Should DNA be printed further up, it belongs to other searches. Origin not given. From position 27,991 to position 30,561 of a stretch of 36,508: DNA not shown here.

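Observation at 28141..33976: Translationally coupled operon: small PD-(D/E)xK protein, unknown 419-aa protein, long two-HKD PLD nuclease, SNF2-like helicase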

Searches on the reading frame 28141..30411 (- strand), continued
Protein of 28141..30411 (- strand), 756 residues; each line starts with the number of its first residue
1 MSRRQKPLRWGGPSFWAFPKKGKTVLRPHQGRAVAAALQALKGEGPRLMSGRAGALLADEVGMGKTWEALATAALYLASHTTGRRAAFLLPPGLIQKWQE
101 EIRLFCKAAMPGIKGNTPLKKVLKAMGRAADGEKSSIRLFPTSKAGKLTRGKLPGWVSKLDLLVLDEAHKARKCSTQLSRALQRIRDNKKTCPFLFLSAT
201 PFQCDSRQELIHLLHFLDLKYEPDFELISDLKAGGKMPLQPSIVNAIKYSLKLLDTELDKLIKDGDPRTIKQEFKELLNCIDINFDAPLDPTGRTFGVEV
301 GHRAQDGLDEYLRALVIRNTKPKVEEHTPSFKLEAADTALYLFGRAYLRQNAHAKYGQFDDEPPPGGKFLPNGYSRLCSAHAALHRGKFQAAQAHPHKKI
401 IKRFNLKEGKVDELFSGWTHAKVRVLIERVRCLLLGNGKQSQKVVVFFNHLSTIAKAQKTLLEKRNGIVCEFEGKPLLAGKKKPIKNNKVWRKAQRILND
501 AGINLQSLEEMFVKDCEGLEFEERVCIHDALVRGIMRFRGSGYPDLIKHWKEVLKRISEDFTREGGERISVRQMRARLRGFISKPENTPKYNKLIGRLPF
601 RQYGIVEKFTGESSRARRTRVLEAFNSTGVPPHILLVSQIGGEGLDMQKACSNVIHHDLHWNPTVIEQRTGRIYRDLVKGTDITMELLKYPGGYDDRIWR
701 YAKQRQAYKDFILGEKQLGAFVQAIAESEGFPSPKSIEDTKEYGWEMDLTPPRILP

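Call 86: search_solved_structures(query=A8, max_evalue=0.1)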
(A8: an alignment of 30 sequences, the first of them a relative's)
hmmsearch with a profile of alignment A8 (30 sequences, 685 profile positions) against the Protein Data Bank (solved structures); distinct sequences matched with E-value up to 0.1: 3.
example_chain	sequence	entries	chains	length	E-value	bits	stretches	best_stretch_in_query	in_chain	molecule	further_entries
7clg_A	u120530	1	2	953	0.00037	22.2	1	312-407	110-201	Putative helicase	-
2c1l_A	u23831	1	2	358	0.0071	18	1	313-368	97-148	RESTRICTION ENDONUCLEASE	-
9ugr_A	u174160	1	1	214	0.015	16.9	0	147-230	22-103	Syn-F4-Link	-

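Call 87: search_solved_structures(query=window:28141-30411:-, max_evalue=0.00001)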
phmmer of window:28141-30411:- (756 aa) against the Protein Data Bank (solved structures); distinct sequences matched with E-value up to 0.00001: 21.
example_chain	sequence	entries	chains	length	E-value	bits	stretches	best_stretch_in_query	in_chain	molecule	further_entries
1z3i_X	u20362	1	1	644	9.6e-12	47.2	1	606-717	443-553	similar to RAD54-like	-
8euf_Q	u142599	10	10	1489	9.5e-10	40.7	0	598-717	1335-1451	Chromatin-remodeling ATPase INO80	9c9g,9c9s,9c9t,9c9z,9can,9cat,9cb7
1z63_A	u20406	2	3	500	4.7e-09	38.4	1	609-713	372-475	Helicase of the snf2/rad54 family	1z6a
9z04_A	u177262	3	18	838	4.8e-08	35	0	53-217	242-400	Lymphoid-specific helicase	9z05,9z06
9ge5_G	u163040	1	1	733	5.2e-08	34.9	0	609-709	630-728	Chromatin-remodeling ATPase INO80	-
8so8_A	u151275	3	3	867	9.2e-08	34.1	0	618-675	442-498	RNA polymerase-associated protein RapA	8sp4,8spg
6bog_A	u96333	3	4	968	1.3e-07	33.6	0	618-675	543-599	RNA polymerase-associated protein RapA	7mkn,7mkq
7m8e_F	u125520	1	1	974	1.3e-07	33.6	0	618-675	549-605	RNA polymerase-associated protein RapA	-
4s20_K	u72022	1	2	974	1.4e-07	33.5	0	618-675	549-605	RNA polymerase-associated protein RapA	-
6hts_G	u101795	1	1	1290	1.5e-07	33.4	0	609-712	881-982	Chromatin-remodeling ATPase INO80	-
7zi4_G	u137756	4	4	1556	2.4e-07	32.7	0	609-712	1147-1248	Chromatin-remodeling ATPase INO80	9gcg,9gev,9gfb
6fhs_G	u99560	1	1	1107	3.4e-07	32.2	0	54-217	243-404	Ino80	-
8oo7_G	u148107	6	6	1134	3.5e-07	32.2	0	54-217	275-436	Chromatin-remodeling ATPase Ino80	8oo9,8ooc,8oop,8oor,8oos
8atf_G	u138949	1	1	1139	3.6e-07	32.1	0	54-217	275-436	Ino80 ATPase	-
8t0l_F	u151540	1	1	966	7.8e-07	31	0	618-675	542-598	RNA polymerase-associated protein RapA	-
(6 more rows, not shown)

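Call 99: search_protein_families(library=ncbifam, proteins=[window:28141-30411:-, L018:4475-5773:+, L050:1595-2992:+, L096:4741-6018:+, L018:5770-7875:+], max_evalue=0.01)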
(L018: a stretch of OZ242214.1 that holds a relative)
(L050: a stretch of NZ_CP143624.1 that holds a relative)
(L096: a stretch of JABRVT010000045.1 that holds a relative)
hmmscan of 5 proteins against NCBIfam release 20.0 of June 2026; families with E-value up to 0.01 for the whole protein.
window:28141-30411:- (756 aa): 8 families
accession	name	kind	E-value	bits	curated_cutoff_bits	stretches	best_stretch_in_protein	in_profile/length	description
NF038317.1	DISARM_DrmD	equivalog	1.2e-29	103.3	610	2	606-680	536-612/1021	DISARM system SNF2-like helicase DrmD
NF038318.1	DISARM_DrmD_b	equivalog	6.3e-24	84.1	950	2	26-219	30-207/868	DISARM system SNF2-like helicase DrmD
NF041062.1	DpdE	equivalog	7.3e-24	83.8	500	2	56-218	174-313/1048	protein DpdE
NF042964.1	phospholipD_antiphage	equivalog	4e-22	78.4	1100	2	23-218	226-426/895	phospholipase D-like domain-containing anti-phage protein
NF058637.1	helic_SCO1167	equivalog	1.4e-14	53.1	1200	2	609-715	809-912/932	SCO1167/SCO6262 family helicase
NF003426.0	PRK04914.1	equivalog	3.9e-13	48.5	576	2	55-208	173-323/959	RNA polymerase-associated protein RapA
NF041790.1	anti-phage_ZorD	equivalog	2.5e-10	39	1500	1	23-113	579-666/1035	type I Zorya anti-phage system protein ZorD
NF053675.1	pilus_reg_Snf2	equivalog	1.2e-09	36.9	1100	2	608-675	906-971/1029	pilus expression-regulating Snf2 family helicase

L018:4475-5773:+ (432 aa): 0 families

L050:1595-2992:+ (465 aa): 0 families

L096:4741-6018:+ (425 aa): 0 families

L018:5770-7875:+ (701 aa): 1 family
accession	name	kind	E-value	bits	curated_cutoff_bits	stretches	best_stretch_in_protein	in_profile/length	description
NF038319.1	DISARM_DrmC_I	equivalog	6.5e-07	29.1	133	1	70-140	147-216/236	DISARM system phospholipase D-like protein DrmC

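Call 106: search_dna_similar(query=L050:2989-5106:+, collection=plasmids, mode=protein, max_evalue=0.001, max_rows=25)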
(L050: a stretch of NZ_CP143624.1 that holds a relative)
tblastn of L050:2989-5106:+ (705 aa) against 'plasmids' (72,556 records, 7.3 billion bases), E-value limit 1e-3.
Records with a match: 1; places in all: 1; records where one place covers at least 80% of the query: 0.
Best place of each record, by identity: <60% 1.
By first word of the organism name: Methylocystis 1.
By predicted mobility (MOB-suite, as given by PLSDB): non-mobilizable 1.
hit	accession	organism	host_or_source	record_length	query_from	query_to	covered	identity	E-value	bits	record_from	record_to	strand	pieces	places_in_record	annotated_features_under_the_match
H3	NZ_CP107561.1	Methylocystis sp. MJC1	whole organism,Alpine Peat Bogs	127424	25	150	18%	36.4%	6e-5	54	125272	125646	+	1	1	hypothetical protein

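Call 107: get_annotated_region(hit=H3, flank=6000)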
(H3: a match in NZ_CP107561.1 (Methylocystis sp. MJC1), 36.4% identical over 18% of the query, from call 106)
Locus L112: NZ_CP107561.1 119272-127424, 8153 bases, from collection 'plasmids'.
description: Methylocystis sp. MJC1 plasmid unnamed3, complete sequence
organism: Methylocystis sp. MJC1 (NCBI taxid 2654282)
taxonomy: Bacteria; Pseudomonadota; Alphaproteobacteria; Hyphomicrobiales; Methylocystaceae; Methylocystis; Methylocystis sp. MJC1
host: -; source: whole organism,Alpine Peat Bogs; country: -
typing (MOB-suite, as given by PLSDB): non-mobilizable
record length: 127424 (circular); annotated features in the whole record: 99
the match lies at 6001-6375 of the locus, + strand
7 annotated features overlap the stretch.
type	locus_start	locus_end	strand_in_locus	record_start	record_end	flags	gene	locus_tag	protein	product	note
CDS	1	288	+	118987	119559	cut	-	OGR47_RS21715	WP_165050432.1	hypothetical protein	-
CDS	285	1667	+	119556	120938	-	-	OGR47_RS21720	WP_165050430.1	7-cyano-7-deazaguanine synthase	-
CDS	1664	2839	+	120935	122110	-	-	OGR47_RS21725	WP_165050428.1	XRE family transcriptional regulator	-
CDS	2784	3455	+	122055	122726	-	-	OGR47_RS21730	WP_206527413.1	hypothetical protein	-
CDS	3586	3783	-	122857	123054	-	-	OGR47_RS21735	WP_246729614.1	hypothetical protein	-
CDS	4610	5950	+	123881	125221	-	-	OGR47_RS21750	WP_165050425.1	hypothetical protein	-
CDS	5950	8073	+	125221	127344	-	-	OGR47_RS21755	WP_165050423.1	hypothetical protein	-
